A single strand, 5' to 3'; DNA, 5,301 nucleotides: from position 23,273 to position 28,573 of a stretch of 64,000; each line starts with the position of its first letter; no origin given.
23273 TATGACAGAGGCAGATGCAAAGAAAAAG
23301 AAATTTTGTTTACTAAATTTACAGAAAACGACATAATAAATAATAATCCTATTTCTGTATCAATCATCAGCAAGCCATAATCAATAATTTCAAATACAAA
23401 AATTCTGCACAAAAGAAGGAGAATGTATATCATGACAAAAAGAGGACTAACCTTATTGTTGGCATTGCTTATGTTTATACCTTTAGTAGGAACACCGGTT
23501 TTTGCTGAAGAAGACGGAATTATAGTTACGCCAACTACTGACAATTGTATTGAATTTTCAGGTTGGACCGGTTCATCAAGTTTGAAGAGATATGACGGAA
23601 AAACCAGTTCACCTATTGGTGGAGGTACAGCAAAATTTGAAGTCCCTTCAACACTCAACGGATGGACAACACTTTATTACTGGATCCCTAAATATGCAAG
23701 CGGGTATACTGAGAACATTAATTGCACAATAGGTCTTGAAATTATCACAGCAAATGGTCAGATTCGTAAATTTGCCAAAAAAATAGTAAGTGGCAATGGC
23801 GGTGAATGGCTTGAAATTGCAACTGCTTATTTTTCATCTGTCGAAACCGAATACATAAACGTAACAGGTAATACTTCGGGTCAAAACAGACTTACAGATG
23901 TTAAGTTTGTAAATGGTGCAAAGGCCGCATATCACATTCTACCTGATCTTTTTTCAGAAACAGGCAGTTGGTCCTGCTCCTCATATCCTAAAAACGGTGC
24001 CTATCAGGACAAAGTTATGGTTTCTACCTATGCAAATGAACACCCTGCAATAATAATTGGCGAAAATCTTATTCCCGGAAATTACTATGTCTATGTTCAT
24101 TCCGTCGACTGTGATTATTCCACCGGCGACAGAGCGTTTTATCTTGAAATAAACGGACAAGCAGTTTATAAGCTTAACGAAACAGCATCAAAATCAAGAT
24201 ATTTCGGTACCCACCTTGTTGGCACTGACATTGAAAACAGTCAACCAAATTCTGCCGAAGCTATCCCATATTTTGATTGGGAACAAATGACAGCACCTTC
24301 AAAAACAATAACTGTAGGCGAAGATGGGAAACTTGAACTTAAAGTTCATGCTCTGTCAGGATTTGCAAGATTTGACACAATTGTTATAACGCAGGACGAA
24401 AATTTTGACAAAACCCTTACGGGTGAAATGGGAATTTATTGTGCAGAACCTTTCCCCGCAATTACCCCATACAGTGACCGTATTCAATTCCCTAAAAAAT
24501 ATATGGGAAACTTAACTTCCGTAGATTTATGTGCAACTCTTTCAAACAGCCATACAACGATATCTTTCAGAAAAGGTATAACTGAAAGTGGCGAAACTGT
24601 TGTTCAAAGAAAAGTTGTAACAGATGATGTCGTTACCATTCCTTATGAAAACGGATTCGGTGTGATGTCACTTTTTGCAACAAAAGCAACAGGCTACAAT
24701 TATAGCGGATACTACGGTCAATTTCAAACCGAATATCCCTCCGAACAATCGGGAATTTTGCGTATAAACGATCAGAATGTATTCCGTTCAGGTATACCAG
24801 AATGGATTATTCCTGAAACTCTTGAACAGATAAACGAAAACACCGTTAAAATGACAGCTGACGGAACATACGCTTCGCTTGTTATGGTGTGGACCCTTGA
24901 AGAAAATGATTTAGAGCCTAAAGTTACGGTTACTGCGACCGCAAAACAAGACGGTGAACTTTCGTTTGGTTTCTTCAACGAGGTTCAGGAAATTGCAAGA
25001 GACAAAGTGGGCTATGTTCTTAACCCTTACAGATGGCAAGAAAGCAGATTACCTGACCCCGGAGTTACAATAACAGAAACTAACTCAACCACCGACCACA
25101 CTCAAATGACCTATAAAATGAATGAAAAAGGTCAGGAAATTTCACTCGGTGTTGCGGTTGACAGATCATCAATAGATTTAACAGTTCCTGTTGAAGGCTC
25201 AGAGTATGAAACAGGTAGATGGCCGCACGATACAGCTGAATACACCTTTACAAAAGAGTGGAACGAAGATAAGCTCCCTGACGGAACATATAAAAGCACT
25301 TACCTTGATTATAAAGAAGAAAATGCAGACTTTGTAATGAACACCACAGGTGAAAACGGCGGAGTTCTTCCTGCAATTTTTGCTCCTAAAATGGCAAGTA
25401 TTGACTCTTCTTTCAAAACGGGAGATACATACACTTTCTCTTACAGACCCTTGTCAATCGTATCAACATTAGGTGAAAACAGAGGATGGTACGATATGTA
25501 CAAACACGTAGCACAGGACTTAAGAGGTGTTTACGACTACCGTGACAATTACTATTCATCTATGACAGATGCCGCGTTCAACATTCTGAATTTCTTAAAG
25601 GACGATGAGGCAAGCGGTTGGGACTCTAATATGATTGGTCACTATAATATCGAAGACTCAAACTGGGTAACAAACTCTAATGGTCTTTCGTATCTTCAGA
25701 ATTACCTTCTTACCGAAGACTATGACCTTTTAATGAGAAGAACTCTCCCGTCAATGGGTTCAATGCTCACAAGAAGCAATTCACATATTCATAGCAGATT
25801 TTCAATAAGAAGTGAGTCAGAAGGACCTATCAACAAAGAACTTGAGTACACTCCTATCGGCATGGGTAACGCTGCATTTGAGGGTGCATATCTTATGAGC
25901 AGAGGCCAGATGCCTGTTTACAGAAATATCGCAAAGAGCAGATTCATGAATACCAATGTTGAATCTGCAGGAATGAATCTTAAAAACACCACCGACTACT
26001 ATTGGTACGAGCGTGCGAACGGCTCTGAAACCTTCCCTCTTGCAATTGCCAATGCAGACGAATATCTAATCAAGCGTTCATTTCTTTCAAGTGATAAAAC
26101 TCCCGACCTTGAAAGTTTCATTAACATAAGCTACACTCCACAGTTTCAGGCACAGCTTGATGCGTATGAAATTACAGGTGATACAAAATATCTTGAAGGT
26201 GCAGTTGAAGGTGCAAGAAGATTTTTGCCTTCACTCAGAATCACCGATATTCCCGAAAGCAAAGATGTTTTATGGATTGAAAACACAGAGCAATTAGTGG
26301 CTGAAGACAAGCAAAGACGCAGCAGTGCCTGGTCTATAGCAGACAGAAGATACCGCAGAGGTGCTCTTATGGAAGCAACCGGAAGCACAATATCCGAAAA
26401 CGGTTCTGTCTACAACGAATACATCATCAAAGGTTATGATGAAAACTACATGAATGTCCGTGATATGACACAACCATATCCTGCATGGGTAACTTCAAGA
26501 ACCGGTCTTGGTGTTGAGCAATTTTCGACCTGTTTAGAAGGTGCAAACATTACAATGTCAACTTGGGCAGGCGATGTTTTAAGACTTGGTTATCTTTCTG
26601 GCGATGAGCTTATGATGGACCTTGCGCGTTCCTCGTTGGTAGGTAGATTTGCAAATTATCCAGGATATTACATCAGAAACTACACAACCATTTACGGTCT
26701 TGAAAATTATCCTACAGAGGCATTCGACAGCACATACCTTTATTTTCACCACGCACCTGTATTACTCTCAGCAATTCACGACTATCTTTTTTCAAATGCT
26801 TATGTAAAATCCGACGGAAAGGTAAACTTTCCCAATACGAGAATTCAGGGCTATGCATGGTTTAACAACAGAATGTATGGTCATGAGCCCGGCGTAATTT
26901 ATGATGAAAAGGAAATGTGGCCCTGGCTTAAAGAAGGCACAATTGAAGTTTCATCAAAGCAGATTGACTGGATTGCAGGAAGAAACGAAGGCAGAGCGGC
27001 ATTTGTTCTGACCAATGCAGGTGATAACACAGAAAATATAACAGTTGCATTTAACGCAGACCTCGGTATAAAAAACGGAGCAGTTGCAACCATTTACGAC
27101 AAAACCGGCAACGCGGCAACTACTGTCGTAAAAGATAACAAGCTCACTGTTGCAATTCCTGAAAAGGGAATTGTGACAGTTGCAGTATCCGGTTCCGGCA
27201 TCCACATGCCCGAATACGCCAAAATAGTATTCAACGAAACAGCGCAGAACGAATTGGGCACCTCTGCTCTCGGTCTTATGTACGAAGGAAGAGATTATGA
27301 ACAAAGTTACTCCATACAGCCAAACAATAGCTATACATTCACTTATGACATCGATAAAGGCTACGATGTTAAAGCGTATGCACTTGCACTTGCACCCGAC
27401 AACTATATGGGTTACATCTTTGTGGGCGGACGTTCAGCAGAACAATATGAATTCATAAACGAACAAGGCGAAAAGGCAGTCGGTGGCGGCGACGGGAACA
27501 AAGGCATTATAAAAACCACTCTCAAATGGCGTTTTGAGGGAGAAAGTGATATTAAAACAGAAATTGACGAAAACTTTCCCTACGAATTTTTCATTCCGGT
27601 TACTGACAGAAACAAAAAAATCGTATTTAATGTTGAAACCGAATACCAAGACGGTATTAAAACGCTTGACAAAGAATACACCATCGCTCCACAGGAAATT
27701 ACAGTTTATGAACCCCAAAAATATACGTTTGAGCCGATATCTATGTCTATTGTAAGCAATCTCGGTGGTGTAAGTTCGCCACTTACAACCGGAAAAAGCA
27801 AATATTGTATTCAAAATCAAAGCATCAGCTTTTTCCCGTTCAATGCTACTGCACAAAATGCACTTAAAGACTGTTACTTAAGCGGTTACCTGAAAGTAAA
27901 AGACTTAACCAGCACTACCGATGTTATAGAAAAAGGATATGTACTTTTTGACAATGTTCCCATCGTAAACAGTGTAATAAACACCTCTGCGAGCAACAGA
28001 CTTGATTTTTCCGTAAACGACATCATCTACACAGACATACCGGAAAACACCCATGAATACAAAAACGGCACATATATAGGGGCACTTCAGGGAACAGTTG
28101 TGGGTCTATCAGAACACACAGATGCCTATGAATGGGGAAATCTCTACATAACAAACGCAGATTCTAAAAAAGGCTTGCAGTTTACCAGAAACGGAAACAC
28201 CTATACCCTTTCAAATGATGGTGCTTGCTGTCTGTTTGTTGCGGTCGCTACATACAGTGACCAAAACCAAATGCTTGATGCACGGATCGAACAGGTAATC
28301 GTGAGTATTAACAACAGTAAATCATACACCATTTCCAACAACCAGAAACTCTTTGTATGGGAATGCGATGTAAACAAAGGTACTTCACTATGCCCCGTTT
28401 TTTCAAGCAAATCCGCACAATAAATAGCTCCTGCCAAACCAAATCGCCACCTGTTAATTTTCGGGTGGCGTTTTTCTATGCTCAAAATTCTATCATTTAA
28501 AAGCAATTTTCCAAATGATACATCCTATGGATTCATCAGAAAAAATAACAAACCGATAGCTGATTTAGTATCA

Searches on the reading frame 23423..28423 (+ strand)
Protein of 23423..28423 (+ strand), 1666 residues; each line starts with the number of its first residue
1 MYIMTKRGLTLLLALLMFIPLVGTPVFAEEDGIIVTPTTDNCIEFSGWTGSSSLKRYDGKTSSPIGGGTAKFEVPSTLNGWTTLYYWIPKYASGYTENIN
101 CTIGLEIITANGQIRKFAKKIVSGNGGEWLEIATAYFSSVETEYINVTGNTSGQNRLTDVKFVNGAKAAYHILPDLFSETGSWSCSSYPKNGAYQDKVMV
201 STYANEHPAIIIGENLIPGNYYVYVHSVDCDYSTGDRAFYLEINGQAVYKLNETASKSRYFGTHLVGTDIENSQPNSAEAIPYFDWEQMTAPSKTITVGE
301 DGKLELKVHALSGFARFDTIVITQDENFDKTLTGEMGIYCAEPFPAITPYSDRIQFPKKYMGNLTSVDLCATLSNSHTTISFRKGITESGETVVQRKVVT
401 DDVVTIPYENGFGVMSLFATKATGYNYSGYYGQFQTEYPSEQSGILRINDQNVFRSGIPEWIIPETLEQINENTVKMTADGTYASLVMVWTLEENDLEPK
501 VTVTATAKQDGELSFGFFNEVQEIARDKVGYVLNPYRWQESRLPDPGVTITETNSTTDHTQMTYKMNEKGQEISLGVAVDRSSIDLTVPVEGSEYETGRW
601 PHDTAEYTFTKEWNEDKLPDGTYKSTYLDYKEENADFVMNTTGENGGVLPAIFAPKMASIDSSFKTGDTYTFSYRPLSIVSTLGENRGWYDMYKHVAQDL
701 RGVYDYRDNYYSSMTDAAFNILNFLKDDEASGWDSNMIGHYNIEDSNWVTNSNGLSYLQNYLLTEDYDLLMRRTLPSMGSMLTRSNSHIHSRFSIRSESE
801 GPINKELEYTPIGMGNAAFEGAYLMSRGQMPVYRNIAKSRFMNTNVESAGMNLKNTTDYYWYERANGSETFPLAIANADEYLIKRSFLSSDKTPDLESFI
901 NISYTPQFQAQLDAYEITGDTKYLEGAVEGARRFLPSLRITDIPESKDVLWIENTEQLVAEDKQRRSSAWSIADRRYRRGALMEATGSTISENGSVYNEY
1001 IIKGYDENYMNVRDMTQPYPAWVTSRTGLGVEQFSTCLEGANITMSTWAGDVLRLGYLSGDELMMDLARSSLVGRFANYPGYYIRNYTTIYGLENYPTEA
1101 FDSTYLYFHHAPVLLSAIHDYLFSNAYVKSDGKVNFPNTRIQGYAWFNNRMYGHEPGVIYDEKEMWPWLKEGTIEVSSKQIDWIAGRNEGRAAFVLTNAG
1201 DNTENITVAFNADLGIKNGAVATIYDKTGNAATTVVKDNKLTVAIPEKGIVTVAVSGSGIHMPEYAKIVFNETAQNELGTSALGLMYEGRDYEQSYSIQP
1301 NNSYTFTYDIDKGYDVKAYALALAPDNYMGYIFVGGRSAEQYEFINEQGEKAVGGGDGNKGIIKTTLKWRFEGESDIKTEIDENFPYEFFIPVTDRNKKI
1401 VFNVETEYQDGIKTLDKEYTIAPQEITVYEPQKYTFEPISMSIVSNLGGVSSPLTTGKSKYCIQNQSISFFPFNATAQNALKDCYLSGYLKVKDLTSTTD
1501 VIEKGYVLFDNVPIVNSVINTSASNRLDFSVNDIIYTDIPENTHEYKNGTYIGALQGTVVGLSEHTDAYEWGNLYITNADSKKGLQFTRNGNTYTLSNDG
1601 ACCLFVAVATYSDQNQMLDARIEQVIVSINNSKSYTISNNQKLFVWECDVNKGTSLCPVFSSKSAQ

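Call 6: search_protein_families(library=pfam, proteins=[window:23423-28423:+], max_evalue=0.1)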
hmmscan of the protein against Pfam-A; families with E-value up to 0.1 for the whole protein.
window:23423-28423:+ (1666 aa): 0 families
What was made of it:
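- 23423..28423 (+): Gene C: a 1666-aa paralogue of B with one B-type module. No Pfam family (call 6).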

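Call 49: search_protein_families(library=ncbifam, proteins=[window:23423-28423:+], max_evalue=0.01)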
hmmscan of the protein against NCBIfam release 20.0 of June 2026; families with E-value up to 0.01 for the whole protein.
window:23423-28423:+ (1666 aa): 0 families

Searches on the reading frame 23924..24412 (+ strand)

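Call 14: search_protein_families(library=pfam, proteins=[window:23924-24412:+], max_evalue=10)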
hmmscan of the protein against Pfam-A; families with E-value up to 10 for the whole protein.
window:23924-24412:+ (163 aa): 1 family
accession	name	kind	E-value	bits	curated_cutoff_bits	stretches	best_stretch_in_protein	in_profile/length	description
PF04194.18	PDCD2_C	-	0.03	14.7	30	1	62-110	44-94/111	Programmed cell death protein 2, C-terminal putative domain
